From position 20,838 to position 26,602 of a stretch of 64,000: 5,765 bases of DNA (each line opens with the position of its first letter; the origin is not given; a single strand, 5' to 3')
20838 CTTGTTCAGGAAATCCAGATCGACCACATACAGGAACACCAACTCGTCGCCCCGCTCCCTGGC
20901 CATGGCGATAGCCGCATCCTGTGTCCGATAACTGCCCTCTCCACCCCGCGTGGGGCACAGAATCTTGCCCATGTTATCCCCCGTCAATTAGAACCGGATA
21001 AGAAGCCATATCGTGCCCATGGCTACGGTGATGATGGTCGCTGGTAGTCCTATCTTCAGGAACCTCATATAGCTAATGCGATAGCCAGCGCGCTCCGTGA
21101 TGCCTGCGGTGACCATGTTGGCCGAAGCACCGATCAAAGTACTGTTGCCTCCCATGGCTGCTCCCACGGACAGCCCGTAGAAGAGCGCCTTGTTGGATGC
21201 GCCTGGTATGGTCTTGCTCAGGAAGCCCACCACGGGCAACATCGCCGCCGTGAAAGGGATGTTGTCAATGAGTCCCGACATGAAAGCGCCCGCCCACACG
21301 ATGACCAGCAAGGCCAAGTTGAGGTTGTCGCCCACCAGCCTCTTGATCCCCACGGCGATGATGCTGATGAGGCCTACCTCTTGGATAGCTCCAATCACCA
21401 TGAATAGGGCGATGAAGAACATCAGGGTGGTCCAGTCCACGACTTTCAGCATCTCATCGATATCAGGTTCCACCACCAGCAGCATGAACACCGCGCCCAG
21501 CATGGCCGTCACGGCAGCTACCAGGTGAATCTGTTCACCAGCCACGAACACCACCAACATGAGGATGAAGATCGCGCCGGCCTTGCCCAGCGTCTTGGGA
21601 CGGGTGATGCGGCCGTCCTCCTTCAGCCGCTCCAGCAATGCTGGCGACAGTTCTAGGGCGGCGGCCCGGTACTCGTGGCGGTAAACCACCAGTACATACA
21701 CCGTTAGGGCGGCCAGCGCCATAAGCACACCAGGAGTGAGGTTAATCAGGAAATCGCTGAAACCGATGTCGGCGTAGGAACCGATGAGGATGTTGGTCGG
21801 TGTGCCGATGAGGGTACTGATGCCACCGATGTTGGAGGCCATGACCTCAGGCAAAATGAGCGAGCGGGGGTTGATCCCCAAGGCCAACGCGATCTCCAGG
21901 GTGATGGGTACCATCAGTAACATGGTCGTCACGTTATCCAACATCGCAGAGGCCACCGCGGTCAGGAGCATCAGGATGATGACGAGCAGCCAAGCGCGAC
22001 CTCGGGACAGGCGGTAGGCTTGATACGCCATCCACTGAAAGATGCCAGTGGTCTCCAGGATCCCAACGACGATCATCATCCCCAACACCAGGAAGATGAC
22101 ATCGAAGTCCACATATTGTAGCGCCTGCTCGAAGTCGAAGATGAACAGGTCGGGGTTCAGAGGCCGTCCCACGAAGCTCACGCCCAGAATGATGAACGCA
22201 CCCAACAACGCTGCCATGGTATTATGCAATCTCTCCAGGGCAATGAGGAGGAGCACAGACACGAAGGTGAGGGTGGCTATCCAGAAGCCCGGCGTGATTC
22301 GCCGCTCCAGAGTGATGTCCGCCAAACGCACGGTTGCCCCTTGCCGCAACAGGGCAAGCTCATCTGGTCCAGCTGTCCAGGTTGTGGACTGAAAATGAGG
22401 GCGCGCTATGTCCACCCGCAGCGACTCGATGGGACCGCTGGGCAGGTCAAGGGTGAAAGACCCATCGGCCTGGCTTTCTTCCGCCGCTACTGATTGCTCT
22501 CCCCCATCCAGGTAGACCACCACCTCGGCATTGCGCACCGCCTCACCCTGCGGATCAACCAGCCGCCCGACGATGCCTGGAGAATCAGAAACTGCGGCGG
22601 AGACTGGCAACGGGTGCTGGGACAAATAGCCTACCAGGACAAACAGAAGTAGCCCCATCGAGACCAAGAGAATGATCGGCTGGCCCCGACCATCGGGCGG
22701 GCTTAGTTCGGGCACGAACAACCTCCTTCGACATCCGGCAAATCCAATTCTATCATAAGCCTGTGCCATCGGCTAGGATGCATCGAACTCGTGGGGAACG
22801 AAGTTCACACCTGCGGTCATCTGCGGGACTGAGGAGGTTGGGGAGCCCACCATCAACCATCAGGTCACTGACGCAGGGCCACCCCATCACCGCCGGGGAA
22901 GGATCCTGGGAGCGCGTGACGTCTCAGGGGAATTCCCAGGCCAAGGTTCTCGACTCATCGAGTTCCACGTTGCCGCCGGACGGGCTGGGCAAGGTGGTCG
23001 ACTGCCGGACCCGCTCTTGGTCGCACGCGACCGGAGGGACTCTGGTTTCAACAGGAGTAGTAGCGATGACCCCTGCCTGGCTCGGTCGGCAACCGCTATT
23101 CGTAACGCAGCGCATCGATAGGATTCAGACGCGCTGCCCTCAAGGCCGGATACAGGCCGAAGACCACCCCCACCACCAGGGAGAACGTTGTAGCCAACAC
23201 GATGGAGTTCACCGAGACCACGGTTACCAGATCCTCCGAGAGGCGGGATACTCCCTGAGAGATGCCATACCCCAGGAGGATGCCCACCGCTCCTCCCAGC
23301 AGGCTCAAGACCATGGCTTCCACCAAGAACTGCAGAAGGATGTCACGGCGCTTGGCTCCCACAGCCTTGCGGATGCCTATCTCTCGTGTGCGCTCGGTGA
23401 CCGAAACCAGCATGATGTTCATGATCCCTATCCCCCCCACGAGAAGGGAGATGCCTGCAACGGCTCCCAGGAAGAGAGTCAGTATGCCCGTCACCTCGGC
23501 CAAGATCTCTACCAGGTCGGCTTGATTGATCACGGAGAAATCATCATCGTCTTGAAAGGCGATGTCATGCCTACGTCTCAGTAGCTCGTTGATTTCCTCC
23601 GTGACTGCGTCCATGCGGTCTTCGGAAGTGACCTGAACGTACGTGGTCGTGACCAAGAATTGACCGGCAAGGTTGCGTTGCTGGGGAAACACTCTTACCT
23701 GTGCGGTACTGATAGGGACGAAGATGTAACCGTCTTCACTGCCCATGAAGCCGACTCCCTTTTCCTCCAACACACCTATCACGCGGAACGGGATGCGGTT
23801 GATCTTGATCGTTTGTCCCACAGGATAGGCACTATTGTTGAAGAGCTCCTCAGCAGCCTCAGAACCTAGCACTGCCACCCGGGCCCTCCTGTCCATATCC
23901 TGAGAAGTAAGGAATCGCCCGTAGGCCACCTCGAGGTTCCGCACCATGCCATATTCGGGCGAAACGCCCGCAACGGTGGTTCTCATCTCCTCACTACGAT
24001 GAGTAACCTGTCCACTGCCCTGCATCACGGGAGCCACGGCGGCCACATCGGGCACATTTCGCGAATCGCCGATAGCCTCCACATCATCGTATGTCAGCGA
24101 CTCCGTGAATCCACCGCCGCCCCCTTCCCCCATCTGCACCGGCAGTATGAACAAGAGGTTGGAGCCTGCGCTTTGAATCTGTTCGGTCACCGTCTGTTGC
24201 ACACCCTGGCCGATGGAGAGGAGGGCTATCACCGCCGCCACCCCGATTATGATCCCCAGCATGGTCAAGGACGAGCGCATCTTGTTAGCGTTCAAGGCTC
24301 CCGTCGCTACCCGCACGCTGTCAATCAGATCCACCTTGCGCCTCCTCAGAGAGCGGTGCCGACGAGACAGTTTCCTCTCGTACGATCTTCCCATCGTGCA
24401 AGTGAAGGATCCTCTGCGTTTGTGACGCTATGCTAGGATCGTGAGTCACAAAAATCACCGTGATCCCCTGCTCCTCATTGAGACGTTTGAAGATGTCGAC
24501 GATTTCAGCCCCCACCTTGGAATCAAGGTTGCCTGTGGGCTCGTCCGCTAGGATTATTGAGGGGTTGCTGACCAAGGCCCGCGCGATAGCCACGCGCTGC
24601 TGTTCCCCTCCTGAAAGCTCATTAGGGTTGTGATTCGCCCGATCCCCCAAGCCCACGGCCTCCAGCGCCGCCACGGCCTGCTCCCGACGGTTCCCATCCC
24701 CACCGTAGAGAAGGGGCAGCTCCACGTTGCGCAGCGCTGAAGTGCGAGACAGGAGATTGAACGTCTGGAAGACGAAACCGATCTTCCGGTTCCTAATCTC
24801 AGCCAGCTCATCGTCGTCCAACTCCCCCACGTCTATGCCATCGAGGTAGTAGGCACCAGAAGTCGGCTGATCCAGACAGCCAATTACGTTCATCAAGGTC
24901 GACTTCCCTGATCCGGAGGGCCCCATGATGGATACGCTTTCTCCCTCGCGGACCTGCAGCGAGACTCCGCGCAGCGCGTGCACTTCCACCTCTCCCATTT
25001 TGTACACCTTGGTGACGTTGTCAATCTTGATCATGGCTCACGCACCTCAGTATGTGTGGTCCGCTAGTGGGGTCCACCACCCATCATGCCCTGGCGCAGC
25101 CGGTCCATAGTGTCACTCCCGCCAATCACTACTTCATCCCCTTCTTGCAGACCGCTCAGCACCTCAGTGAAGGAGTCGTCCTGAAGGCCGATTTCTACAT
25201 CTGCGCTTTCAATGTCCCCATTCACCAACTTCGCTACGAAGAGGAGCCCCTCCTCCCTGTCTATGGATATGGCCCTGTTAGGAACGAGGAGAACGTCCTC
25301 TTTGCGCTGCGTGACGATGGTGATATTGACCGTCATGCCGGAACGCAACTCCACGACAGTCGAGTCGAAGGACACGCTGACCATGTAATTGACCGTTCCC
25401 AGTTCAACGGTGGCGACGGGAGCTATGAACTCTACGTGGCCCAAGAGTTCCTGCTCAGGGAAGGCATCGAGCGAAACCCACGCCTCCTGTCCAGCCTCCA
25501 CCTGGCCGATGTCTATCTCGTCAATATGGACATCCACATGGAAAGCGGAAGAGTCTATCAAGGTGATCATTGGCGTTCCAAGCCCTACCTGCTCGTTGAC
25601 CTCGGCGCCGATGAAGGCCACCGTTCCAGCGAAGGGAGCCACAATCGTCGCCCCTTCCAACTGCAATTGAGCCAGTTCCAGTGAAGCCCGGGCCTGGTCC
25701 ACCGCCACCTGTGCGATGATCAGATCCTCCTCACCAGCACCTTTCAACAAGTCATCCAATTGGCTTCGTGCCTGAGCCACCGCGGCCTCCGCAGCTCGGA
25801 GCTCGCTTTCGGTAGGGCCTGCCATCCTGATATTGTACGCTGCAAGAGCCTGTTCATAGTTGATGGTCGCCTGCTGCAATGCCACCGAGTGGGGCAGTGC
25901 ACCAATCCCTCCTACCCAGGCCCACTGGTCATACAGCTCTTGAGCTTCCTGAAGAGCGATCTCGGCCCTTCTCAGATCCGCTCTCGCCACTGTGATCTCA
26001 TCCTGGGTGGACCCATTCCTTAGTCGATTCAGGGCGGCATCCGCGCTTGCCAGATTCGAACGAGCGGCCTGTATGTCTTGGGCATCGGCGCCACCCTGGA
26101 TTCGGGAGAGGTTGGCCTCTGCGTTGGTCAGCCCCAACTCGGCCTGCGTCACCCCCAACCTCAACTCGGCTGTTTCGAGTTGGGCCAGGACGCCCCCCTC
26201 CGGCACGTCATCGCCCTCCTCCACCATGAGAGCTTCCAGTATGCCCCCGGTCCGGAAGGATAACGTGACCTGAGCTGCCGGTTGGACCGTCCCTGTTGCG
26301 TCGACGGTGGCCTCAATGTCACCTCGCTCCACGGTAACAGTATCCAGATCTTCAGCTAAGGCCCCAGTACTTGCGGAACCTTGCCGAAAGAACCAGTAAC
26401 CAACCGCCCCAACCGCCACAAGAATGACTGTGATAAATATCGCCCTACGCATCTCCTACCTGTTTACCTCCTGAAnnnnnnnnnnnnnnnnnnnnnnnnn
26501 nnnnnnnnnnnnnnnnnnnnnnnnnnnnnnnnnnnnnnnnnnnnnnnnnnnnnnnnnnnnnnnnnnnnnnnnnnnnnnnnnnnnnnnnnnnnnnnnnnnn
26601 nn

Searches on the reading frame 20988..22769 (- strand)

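Call 73: search_protein_families(library=pfam, proteins=[window:20988-22769:-], max_evalue=0.000001)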
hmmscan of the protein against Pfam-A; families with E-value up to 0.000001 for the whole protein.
window:20988-22769:- (593 aa): 3 families
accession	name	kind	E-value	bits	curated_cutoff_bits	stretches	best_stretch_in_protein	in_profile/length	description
PF03600.22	CitMHS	-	5.1e-74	249.8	31.9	1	174-515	2-315/336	Citrate transporter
PF00939.25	Na_sulph_symp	-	1.8e-14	54.1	27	2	344-585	223-458/472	Sodium:sulfate symporter transmembrane region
PF02040.21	ArsB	-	3.3e-14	53.5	22.2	1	228-589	58-419/423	Arsenical pump membrane protein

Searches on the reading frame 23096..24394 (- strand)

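Call 73: search_protein_families(library=pfam, proteins=[window:23096-24394:-], max_evalue=0.000001)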
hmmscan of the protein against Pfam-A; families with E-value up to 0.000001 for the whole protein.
window:23096-24394:- (432 aa): 2 families
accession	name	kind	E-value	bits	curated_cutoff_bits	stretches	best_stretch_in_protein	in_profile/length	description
PF12704.14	MacB_PCD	-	2.5e-57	195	27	1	41-270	1-206/207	MacB-like periplasmic core domain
PF02687.27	FtsX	-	8.4e-23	81.1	25.5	1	311-425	2-120/120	FtsX-like permease C-terminal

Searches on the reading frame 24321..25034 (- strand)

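Call 73: search_protein_families(library=pfam, proteins=[window:24321-25034:-], max_evalue=0.000001)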
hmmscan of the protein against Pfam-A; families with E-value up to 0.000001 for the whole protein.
window:24321-25034:- (237 aa): 2 families
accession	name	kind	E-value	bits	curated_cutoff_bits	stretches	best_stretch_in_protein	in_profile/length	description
PF00005.33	ABC_tran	-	3.1e-34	119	25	1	21-167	1-136/137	ABC transporter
PF13304.12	AAA_21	-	3.8e-10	40.7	27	0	123-202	221-302/304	AAA domain, putative AbiEii toxin, Type IV TA system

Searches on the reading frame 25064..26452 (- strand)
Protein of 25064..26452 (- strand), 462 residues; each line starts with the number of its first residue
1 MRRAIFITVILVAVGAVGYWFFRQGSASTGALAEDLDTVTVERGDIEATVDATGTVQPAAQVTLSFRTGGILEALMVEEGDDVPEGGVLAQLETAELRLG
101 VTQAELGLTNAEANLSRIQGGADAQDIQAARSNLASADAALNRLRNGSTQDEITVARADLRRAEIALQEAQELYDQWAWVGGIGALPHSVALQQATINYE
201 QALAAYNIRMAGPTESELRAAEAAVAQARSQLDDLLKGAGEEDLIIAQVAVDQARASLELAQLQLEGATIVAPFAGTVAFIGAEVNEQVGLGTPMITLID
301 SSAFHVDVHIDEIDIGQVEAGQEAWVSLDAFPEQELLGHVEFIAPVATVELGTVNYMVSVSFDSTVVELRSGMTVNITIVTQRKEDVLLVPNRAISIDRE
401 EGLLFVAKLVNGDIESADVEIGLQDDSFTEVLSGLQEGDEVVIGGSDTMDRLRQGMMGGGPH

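Call 73: search_protein_families(library=pfam, proteins=[window:25064-26452:-], max_evalue=0.000001)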
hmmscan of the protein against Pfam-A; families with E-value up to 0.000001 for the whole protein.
window:25064-26452:- (462 aa): 2 families
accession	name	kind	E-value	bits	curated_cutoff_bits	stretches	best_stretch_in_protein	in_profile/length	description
PF16576.10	HlyD_D23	-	2e-17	63.7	30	1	214-375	59-214/214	Barrel-sandwich domain of CusB or HlyD membrane-fusion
PF13437.12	HlyD_3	-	1.6e-15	58.2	22.2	1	269-365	1-96/106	HlyD family secretion protein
